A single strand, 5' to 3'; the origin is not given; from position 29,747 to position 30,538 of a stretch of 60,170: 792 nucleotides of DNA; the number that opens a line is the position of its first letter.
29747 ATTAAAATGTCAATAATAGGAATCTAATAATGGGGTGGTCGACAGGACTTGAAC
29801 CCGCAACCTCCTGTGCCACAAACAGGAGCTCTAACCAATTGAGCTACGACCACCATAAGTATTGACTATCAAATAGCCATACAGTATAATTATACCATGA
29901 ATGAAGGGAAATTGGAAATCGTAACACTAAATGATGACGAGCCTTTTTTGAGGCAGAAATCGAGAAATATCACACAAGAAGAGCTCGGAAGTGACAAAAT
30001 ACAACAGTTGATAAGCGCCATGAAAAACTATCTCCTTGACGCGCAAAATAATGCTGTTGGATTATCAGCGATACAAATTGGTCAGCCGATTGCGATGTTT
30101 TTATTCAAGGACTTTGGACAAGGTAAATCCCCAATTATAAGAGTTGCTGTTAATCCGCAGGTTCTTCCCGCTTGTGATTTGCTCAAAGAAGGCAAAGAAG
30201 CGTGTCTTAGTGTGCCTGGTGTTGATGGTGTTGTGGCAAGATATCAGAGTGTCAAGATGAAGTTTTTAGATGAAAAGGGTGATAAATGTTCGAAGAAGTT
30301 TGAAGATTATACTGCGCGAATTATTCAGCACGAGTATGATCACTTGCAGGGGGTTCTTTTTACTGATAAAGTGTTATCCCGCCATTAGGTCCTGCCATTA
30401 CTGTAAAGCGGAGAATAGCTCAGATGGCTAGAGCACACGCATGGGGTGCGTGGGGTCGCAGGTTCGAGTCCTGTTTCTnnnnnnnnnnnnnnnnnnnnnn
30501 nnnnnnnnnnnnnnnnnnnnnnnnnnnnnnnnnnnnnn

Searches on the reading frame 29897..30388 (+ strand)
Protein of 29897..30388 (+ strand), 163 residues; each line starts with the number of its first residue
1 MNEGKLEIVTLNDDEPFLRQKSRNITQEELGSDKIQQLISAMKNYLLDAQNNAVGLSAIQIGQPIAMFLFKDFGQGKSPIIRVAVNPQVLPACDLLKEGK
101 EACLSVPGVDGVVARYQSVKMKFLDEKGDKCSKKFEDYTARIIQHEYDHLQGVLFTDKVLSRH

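Call 68: search_protein_families(library=pfam, proteins=[window:29897-30388:+], max_evalue=0.001)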
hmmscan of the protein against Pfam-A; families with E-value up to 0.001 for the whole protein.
window:29897-30388:+ (163 aa): 1 family
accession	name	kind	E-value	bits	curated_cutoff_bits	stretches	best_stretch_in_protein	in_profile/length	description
PF01327.26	Pep_deformylase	-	9.2e-40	136.2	22.8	1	7-160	3-151/156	Polypeptide deformylase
